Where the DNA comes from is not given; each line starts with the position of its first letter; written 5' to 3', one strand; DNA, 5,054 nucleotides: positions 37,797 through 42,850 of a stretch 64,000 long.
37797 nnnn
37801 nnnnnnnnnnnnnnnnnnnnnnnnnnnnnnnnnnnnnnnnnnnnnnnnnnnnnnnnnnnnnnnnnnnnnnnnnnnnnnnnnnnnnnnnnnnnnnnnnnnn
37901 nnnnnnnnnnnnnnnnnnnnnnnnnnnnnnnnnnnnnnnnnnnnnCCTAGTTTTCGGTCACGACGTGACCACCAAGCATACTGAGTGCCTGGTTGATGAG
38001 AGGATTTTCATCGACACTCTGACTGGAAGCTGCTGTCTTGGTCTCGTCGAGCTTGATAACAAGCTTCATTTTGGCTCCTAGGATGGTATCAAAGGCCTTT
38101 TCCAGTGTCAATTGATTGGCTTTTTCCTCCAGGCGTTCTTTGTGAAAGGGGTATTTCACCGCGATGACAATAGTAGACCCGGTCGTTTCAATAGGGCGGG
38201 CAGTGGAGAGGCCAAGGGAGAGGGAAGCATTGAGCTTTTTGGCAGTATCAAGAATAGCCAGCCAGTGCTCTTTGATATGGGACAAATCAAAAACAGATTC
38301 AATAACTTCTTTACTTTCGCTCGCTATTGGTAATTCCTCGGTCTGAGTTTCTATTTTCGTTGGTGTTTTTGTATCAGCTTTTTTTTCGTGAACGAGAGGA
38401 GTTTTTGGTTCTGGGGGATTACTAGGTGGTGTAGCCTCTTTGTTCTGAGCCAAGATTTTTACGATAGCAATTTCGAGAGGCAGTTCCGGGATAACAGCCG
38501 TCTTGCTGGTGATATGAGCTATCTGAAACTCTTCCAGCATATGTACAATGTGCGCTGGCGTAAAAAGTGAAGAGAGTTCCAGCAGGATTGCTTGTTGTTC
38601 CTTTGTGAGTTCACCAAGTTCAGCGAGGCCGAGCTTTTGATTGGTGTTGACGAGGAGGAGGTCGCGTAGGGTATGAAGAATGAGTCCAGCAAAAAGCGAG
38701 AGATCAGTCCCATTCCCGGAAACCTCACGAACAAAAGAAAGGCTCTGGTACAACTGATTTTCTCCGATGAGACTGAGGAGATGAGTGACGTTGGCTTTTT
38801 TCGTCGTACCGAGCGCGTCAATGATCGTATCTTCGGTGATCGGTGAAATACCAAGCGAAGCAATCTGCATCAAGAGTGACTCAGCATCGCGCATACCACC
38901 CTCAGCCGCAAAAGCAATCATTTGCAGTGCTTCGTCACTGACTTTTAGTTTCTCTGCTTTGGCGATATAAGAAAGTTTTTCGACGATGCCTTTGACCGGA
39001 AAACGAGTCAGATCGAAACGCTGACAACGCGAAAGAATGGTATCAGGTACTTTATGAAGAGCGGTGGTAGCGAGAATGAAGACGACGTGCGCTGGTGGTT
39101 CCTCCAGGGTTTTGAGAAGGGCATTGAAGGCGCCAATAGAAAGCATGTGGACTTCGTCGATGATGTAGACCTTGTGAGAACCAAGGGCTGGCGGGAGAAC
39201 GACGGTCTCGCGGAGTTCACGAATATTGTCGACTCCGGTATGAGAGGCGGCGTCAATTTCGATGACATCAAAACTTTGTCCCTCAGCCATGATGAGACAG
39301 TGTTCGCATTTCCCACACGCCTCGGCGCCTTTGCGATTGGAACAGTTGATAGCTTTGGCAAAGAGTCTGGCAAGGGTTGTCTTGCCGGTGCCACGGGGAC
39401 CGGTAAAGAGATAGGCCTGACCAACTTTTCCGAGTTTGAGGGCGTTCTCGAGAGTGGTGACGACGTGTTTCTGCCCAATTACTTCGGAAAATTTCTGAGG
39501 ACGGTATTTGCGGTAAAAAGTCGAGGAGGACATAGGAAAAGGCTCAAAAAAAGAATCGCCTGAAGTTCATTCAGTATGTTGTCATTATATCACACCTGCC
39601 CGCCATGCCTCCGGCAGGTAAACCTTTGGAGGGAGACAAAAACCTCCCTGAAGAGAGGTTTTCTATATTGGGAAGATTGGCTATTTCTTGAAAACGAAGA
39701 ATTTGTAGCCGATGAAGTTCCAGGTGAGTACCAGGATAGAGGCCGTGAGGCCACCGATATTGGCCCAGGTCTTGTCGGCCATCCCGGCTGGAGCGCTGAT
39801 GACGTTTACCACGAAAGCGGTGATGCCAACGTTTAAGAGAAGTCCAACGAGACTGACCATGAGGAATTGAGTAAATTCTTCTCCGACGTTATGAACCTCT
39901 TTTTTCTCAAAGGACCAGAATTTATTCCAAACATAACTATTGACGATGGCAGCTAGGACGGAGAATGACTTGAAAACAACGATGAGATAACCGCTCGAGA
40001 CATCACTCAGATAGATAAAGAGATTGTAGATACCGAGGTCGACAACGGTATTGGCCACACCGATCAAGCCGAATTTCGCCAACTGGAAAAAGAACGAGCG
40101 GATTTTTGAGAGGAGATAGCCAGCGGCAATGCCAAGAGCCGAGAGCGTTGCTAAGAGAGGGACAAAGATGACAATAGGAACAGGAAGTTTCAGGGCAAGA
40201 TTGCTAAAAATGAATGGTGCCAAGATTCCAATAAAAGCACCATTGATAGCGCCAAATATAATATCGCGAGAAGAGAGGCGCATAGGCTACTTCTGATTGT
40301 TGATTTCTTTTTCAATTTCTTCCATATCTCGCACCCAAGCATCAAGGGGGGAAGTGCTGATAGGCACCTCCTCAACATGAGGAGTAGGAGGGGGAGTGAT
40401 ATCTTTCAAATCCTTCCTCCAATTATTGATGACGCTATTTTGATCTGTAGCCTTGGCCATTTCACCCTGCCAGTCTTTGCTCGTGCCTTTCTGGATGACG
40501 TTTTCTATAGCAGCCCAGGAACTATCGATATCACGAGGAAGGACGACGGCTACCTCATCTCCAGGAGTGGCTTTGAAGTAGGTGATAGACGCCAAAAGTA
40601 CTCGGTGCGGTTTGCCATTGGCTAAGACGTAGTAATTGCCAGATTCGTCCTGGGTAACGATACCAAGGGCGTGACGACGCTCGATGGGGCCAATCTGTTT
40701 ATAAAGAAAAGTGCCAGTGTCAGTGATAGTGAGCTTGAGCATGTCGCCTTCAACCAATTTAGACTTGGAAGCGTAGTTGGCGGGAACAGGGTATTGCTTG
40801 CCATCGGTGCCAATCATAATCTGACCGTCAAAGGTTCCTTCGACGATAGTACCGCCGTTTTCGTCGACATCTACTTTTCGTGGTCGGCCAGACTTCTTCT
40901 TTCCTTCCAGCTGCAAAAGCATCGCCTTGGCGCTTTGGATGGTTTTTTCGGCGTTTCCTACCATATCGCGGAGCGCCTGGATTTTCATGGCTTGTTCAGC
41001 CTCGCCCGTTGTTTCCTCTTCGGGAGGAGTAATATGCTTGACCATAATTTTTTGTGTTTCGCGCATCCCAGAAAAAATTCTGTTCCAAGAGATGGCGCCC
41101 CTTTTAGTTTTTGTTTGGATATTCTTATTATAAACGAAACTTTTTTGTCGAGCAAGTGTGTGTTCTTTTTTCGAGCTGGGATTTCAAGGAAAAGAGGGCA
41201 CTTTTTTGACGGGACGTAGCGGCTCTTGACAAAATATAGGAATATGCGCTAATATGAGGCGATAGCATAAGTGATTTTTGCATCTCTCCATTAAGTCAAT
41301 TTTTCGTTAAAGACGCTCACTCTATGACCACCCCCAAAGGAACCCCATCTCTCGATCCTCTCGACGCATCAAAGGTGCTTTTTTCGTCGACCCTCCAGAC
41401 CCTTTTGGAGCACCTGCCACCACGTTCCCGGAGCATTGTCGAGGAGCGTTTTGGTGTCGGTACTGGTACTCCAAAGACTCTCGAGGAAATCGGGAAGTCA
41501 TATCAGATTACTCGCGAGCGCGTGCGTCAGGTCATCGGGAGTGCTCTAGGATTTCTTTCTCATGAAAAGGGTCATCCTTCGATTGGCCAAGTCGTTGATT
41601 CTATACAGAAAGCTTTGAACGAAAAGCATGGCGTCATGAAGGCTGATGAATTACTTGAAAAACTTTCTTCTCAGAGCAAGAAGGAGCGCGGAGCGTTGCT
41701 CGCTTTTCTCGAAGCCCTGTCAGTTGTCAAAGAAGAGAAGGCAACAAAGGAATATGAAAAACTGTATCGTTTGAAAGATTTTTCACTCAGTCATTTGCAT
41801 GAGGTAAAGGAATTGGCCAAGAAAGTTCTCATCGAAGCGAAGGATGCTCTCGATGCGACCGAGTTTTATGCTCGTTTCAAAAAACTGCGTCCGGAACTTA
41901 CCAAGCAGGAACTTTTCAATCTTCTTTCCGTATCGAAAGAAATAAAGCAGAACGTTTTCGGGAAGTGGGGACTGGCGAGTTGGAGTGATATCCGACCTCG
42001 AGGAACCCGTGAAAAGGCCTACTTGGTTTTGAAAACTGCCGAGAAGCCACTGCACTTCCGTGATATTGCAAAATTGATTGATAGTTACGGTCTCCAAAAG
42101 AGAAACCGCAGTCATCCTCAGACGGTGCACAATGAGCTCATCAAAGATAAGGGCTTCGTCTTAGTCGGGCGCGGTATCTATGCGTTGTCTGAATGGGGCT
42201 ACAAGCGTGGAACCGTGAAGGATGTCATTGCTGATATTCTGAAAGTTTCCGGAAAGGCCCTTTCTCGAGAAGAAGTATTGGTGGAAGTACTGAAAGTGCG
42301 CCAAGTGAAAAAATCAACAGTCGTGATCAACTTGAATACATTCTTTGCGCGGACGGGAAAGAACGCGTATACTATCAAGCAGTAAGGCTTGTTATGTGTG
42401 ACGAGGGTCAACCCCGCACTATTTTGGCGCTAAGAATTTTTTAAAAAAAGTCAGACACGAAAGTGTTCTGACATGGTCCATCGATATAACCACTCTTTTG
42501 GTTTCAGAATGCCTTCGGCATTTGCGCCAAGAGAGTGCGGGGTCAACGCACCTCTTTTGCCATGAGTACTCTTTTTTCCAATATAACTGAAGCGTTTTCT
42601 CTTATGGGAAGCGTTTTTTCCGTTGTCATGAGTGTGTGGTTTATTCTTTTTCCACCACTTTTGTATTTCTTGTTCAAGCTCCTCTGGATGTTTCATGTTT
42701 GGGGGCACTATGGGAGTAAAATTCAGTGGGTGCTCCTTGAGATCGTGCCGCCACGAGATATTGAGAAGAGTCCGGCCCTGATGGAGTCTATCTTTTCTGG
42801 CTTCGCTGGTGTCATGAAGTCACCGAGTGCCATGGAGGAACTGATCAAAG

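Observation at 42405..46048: Orphan two-gene module: membrane protein plus VirD4/TraG-like ATPase with C-terminal zinc ribbon, under a structured leader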

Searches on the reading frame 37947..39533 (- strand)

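Call 54: search_protein_families(library=pfam, proteins=[window:37947-39533:-], max_evalue=0.00001)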
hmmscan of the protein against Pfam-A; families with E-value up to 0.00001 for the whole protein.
window:37947-39533:- (528 aa): 8 families
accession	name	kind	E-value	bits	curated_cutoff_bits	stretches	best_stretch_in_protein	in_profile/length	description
PF13177.12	DNA_pol3_delta2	-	2.3e-44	151.7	27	1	20-177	1-159/161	DNA polymerase III, delta subunit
PF00004.35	AAA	-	2.2e-12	48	21.2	1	42-172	2-125/131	ATPase family associated with various cellular activities (AAA)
PF22608.2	DNAX_ATPase_lid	-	5.9e-11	42.4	27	1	183-223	2-42/49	DNA polymerase III clamp loader subunit, ATPase lid domain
PF05496.18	RuvB_N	-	2.2e-07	31.2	27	0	11-69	2-64/159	Holliday junction DNA helicase RuvB P-loop domain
PF13401.12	AAA_22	-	2.7e-07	31.4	27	0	40-155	7-121/130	AAA domain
PF13604.12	AAA_30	-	1.1e-06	28.9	27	1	40-153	20-122/191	AAA domain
PF06068.19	TIP49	-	2.3e-06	27.5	23.8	0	122-156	277-310/347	TIP49 P-loop domain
PF07728.20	AAA_5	-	2.6e-06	27.9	22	0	42-147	3-94/139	AAA domain (dynein-related subfamily)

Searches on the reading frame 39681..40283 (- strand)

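Call 118: search_protein_families(library=pfam, proteins=[window:39681-40283:-], max_evalue=0.0001)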
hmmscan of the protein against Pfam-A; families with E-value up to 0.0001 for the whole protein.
window:39681-40283:- (200 aa): 1 family
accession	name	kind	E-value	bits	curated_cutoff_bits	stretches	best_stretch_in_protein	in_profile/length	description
PF04138.20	GtrA_DPMS_TM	-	7.4e-20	71.7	26.1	1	70-198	1-117/117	GtrA/DPMS, transmembrane domain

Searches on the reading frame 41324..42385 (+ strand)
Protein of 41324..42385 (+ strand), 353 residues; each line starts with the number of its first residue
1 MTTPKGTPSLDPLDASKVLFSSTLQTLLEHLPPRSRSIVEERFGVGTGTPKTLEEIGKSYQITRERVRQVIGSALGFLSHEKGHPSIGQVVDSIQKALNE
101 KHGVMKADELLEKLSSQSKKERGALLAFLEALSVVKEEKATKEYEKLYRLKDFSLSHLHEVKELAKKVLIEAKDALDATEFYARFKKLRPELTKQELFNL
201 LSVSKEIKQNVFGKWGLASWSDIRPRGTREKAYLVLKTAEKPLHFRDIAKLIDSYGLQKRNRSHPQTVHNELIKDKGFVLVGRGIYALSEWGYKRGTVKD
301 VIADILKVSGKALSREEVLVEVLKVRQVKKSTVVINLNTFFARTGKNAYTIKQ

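Call 3: search_protein_families(library=pfam, proteins=[window:41324-42385:+], max_evalue=0.01)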
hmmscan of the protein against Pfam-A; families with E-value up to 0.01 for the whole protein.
window:41324-42385:+ (353 aa): 3 families
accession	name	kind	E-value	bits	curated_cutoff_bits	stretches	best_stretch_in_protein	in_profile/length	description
PF04545.22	Sigma70_r4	-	3.6e-13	49.2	24.1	1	27-75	1-45/50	Sigma-70, region 4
PF05066.19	HARE-HTH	-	2.2e-09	38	25.9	1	230-291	5-71/71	HB1, ASXL, restriction endonuclease HTH domain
PF09797.15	NatB_MDM20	-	0.0031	17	27.6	1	90-146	7-66/379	N-acetyltransferase B complex (NatB) non catalytic subunit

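Call 4: search_protein_families(library=ncbifam, proteins=[window:41324-42385:+], max_evalue=0.01)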
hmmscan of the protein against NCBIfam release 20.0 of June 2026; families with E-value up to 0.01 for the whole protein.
window:41324-42385:+ (353 aa): 25 families
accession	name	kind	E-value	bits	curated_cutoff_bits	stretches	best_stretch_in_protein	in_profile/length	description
NF041931.2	MzaA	equivalog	1.3e-16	60.6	800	1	20-93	643-716/726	MZA anti-phage system associated sigma-70 family RNA polymerase sigma factor MzaA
NF004208.0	PRK05658.1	equivalog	1.5e-14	54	555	1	16-80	554-618/631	RNA polymerase sigma factor RpoD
NF004561.0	PRK05901.1-3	equivalog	2.4e-13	50.1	582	1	18-90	463-531/537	RNA polymerase sigma factor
NF005643.0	PRK07406.1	equivalog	4.3e-13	49.1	500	1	14-81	319-386/397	RNA polymerase sigma factor RpoD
TIGR02393.1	RpoD_Cterm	equivalog_domain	2.3e-12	47.1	354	1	16-83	162-229/238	RNA polymerase sigma factor RpoD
NF004560.0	PRK05901.1-1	equivalog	5.2e-12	45.6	711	1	17-91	441-511/516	RNA polymerase sigma factor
NF006666.0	PRK09210.1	equivalog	4.6e-11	42.6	572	1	15-80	293-358/370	RNA polymerase sigma factor RpoD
TIGR02997.1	Sig70-cyanoRpoD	subfamily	1.3e-10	41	384.5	1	19-76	238-295/298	RNA polymerase sigma factor, RpoD/SigA family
NF005785.0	PRK07598.1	equivalog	2e-10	40.1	554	1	21-87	341-407/415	RNA polymerase sigma factor SigC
TIGR02394.1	rpoS_proteo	equivalog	3.8e-10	39.7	378.7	1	22-77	214-269/285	RNA polymerase sigma factor RpoS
NF004562.0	PRK05901.1-4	equivalog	5.4e-10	38.4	779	1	23-81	485-543/571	RNA polymerase sigma factor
NF004207.0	PRK05657.1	equivalog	8.3e-10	38.5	394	1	22-76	257-311/329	RNA polymerase sigma factor RpoS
NF005642.0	PRK07405.1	subfamily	1.9e-09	37.1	524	1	19-82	246-309/318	RNA polymerase sigma factor SigD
NF005920.0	PRK07921.1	subfamily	1.5e-08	34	464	1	20-73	256-309/328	RNA polymerase sigma factor SigB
NF004615.0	PRK05949.1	subfamily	8e-08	31.5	530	1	21-82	257-318/327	RNA polymerase sigma factor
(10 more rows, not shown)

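Call 98: search_solved_structures(query=A7, max_evalue=1)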
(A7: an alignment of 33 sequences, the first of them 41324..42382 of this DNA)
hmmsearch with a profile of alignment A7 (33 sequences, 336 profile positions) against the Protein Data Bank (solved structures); distinct sequences matched with E-value up to 1: 74 (the best 60 are shown).
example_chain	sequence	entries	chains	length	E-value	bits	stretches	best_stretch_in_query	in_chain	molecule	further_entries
4g6d_A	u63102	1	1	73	2.7e-18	69.7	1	2-72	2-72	RNA polymerase sigma factor rpoD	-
7kuf_B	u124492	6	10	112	4.6e-18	69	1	2-68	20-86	RNA polymerase sigma factor, DNA-directed RNA polymerase subunit beta chimera | RNA polymerase sigma factor SigA,DNA-directed RNA polymerase subunit beta | RNA 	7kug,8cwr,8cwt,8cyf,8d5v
1tty_A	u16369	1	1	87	5.9e-18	68.6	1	3-74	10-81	RNA polymerase sigma factor rpoD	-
6ono_B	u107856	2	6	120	7.4e-18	68.3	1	2-67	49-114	RNA polymerase sigma factor SigA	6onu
5tw1_F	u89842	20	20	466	3.1e-17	66.2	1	2-67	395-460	RNA polymerase sigma factor SigA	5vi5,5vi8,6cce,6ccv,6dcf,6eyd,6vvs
8k60_F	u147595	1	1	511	3.6e-17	66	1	2-67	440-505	RNA polymerase principal sigma factor HrdB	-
4g8x_A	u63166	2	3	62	3.7e-17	66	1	2-61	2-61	RNA polymerase sigma factor rpoD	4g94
1tlh_B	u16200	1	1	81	4.4e-17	65.8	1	4-71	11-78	RNA polymerase sigma factor rpoD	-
8dy7_F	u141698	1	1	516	4.7e-17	65.7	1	2-67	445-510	RNA polymerase sigma factor SigA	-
8dy9_F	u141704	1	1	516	4.7e-17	65.7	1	2-67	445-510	RNA polymerase sigma factor SigA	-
7vpz_F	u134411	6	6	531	4.9e-17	65.6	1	2-67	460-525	RNA polymerase principal sigma factor HrdB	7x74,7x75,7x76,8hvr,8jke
7vpd_F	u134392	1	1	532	4.9e-17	65.6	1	2-67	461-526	RNA polymerase sigma factor SigA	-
7l7b_F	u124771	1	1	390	5.1e-17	65.6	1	3-69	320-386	RNA polymerase sigma factor SigA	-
5uh5_F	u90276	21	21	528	5.1e-17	65.5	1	2-67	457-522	RNA polymerase sigma factor SigA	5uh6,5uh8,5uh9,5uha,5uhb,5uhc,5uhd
7kif_F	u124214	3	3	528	5.1e-17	65.5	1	2-67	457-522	RNA polymerase sigma factor SigA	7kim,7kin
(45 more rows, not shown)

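Call 100: search_protein_families(library=padloc, proteins=[window:41324-42385:+], max_evalue=0.01)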
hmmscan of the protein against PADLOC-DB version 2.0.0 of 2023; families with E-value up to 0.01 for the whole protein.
window:41324-42385:+ (353 aa): 2 families
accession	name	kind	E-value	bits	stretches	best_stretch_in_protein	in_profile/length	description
PDLC02203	MzaA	-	1.4e-12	44.7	1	23-101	600-678/683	-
PDLC02059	Cas10g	-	0.0024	14.6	1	96-207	441-537/711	-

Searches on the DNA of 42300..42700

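Call 5: search_rna_families(source=window, start=42300, end=42700, threshold=evalue, max_evalue=10)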
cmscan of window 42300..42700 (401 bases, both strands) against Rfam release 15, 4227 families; matches with E-value up to 10: 2.
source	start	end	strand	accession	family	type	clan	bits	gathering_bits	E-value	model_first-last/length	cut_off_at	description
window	42450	42474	-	RF00470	Toga_5_CRE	Cis-reg;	-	14.4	120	0.077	169-193/268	no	Togavirus 5' plus strand cis-regulatory element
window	42627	42684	-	RF01306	sR52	Gene; snRNA; snoRNA; CD-box;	-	11.2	50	7.9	1-60/60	no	Small nucleolar RNA sR52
